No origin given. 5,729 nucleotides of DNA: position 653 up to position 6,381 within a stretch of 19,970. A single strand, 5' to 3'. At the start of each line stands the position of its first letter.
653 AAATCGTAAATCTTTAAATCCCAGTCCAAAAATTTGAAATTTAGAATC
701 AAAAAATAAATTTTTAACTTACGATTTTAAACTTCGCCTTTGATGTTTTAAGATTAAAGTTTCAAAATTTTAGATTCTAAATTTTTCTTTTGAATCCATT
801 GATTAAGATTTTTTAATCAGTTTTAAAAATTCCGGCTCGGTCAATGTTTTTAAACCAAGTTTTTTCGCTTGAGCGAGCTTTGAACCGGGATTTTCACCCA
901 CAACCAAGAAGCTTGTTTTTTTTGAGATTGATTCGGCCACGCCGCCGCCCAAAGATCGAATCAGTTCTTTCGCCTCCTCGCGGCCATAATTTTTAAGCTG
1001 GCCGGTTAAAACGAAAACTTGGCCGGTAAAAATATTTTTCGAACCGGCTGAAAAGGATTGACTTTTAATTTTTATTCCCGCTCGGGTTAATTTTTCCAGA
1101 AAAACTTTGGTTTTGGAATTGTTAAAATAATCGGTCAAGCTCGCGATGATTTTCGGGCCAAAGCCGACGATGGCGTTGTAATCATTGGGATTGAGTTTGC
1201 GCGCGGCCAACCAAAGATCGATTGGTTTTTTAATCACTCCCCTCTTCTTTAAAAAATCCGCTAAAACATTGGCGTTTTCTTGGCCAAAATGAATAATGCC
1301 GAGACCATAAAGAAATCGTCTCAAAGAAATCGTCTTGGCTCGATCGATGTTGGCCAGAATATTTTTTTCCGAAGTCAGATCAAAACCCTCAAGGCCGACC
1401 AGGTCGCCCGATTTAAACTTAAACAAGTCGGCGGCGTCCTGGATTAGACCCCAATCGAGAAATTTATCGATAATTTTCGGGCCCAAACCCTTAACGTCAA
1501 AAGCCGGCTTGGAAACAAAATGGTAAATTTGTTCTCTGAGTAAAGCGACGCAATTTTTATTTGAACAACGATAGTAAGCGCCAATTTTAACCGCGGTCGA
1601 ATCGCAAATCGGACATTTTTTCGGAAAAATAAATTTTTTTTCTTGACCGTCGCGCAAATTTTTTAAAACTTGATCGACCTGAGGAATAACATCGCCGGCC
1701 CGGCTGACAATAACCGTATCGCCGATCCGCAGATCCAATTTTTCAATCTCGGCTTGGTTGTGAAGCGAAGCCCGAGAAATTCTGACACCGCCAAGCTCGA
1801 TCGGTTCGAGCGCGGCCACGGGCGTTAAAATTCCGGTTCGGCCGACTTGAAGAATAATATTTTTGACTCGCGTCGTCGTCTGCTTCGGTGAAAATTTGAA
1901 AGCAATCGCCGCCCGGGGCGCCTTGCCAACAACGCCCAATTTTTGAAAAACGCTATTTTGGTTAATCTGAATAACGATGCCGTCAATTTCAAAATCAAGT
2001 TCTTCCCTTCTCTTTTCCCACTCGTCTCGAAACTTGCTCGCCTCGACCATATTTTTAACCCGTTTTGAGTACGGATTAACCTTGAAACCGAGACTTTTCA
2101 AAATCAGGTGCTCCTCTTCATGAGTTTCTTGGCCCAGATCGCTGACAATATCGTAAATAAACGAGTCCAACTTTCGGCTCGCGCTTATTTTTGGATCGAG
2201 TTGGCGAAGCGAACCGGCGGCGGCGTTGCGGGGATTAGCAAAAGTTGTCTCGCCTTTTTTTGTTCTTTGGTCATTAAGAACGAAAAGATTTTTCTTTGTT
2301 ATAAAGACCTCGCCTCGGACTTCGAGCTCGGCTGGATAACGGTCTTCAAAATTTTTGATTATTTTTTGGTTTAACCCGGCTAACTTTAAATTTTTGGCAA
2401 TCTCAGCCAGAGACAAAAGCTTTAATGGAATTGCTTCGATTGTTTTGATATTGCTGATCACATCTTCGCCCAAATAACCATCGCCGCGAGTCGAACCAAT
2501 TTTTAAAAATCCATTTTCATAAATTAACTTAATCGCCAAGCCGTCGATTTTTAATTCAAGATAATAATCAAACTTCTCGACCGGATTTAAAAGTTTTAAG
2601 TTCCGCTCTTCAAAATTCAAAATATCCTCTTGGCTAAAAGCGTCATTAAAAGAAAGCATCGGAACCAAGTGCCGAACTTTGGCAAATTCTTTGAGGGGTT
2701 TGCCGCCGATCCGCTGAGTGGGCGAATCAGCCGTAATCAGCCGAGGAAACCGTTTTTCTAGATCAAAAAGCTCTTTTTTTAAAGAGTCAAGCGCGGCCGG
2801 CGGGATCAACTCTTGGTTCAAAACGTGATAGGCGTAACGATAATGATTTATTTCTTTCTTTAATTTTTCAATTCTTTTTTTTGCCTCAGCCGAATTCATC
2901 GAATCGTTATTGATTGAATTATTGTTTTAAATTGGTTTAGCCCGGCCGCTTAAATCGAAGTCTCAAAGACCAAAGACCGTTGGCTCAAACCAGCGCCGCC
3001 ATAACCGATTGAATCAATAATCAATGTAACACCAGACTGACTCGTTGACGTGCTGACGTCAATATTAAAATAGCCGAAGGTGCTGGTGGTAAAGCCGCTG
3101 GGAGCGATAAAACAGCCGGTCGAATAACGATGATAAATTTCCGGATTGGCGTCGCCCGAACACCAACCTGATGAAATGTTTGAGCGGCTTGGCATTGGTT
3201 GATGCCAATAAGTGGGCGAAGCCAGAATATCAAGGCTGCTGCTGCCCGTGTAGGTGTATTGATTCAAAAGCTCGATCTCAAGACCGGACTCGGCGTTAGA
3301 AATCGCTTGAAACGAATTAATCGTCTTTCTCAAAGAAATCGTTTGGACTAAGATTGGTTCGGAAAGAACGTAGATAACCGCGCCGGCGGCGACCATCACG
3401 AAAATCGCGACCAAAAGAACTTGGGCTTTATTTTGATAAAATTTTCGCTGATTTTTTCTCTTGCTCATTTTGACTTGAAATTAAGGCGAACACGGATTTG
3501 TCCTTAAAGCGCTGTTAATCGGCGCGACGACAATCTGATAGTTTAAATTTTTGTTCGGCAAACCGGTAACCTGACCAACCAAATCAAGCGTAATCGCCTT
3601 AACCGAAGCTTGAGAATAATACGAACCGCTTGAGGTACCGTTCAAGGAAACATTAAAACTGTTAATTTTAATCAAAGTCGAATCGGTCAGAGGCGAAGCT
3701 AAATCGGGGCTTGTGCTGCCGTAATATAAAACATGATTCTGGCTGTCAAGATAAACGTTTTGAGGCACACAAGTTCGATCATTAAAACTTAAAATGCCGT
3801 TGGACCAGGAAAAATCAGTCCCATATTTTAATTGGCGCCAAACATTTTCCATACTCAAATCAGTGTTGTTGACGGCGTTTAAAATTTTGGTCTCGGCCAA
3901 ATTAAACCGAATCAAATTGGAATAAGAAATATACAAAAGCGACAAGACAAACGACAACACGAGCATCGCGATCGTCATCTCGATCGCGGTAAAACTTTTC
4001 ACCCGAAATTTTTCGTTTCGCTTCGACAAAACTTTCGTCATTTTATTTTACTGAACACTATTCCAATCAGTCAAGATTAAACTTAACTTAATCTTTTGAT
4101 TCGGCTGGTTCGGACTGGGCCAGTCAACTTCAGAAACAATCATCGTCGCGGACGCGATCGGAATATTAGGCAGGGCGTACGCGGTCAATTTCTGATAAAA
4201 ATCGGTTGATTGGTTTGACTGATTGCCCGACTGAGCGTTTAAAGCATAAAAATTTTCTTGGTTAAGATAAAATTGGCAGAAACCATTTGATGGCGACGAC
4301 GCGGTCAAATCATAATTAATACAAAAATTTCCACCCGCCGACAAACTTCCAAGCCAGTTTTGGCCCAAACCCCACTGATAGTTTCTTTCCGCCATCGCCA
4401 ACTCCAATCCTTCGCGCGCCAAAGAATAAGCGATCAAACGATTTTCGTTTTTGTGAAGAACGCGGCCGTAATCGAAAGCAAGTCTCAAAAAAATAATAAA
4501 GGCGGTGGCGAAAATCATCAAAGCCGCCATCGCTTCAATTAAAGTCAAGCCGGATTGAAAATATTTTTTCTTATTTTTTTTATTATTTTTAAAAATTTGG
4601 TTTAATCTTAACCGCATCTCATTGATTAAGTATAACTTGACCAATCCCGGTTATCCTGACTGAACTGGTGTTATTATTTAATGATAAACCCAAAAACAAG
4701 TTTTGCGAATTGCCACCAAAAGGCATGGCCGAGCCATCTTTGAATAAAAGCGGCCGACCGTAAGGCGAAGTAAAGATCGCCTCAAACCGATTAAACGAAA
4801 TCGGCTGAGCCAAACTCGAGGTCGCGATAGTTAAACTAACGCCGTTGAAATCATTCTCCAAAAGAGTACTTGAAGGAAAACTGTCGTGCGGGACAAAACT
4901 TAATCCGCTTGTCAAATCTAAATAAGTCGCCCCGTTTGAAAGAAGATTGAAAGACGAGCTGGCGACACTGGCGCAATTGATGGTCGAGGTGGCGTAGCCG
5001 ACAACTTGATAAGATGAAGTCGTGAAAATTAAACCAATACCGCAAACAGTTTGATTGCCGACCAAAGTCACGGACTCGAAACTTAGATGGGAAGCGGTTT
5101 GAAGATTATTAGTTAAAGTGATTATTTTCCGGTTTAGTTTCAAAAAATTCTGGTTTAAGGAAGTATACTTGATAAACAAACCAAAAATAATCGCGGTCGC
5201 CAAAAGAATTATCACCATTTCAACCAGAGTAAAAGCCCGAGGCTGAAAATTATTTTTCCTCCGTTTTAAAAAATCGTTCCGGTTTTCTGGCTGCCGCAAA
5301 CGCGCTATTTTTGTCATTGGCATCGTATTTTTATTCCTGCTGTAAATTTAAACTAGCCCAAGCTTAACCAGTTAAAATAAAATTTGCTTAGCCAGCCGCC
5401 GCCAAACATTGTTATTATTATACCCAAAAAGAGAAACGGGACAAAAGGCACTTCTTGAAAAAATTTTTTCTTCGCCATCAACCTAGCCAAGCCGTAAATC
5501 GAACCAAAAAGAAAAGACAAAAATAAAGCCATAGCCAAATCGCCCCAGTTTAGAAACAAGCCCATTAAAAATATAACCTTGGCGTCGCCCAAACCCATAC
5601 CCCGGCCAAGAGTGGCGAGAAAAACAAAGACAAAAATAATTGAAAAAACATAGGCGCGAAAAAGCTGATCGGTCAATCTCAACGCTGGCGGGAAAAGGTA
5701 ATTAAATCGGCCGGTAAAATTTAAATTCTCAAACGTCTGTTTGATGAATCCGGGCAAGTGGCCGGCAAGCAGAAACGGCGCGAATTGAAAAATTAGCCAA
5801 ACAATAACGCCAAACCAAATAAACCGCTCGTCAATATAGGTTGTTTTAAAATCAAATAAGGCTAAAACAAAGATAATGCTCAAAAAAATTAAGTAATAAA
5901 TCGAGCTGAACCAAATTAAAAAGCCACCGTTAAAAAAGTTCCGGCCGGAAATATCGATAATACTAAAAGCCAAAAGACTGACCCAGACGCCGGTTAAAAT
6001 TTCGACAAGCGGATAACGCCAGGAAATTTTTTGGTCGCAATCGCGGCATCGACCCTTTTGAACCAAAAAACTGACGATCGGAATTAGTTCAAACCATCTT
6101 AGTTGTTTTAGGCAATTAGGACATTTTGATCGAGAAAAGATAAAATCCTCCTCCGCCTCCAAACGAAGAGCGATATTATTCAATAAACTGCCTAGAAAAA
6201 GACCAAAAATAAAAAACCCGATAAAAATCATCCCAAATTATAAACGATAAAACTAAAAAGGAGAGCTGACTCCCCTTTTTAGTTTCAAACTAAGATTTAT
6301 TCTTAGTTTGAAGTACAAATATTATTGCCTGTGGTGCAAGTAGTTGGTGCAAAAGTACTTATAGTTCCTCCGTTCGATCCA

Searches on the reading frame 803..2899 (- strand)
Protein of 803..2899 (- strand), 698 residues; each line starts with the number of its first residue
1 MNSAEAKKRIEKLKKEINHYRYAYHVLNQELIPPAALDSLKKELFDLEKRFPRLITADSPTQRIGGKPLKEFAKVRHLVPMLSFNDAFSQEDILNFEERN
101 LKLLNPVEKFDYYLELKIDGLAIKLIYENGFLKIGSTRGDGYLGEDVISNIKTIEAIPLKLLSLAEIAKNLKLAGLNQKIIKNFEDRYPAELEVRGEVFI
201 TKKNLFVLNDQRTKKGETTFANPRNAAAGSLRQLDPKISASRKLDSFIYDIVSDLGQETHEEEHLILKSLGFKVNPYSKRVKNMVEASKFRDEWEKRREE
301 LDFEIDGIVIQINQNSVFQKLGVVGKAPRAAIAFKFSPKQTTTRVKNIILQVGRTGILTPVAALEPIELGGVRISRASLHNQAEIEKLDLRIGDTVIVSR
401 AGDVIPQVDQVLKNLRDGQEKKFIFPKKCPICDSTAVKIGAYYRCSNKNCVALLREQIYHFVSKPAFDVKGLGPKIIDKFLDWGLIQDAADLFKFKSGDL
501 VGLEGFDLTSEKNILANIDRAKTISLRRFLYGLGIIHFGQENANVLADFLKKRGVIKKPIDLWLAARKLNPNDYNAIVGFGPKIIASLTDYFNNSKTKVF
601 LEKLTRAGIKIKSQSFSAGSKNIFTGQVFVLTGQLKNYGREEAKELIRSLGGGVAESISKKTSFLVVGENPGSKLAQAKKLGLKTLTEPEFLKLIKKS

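Call 39: search_protein_families(library=pfam, proteins=[window:803-2899:-], max_evalue=0.001)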
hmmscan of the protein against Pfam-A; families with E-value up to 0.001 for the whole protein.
window:803-2899:- (698 aa): 5 families
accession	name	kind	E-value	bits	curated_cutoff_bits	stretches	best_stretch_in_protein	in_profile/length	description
PF01653.23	DNA_ligase_aden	-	1.3e-79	267.7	27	2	185-339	94-253/253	NAD-dependent DNA ligase adenylation domain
PF03120.22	DNA_ligase_OB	-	1.3e-32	111.9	32.9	1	342-419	1-78/79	NAD-dependent DNA ligase OB-fold domain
PF00533.33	BRCT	-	5.7e-15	55.7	21.3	1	622-695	4-78/78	BRCA1 C Terminus (BRCT) domain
PF12738.14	PTCB-BRCT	-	4.3e-05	23.9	22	1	632-686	6-59/63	twin BRCT domain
PF16589.12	BRCT_2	-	0.00039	21.1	27.3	1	622-676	1-55/86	BRCT domain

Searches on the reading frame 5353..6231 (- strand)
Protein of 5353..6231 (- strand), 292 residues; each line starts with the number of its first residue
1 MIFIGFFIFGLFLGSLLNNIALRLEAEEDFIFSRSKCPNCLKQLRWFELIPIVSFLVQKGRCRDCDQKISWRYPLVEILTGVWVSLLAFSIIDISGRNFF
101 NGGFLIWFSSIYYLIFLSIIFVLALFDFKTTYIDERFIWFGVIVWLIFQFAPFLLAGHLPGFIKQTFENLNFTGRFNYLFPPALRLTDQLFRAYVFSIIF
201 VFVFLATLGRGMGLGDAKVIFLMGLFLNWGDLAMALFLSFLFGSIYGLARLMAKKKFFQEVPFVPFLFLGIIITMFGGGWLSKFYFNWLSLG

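Call 39: search_protein_families(library=pfam, proteins=[window:5353-6231:-], max_evalue=0.001)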
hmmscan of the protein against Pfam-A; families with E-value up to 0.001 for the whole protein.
window:5353-6231:- (292 aa): 3 families
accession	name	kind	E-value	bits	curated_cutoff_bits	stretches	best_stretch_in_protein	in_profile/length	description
PF06750.18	A24_N_bact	-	1.7e-29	102.1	23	1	8-89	1-82/84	Bacterial Peptidase A24 N-terminal domain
PF01478.23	Peptidase_A24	-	5.1e-07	30.5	26.5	1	114-248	1-104/104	Type IV leader peptidase family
PF21202.3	SLX1_C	-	0.00032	21.4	27.2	0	27-50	42-65/65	Structure-specific endonuclease subunit SLX1, C-terminal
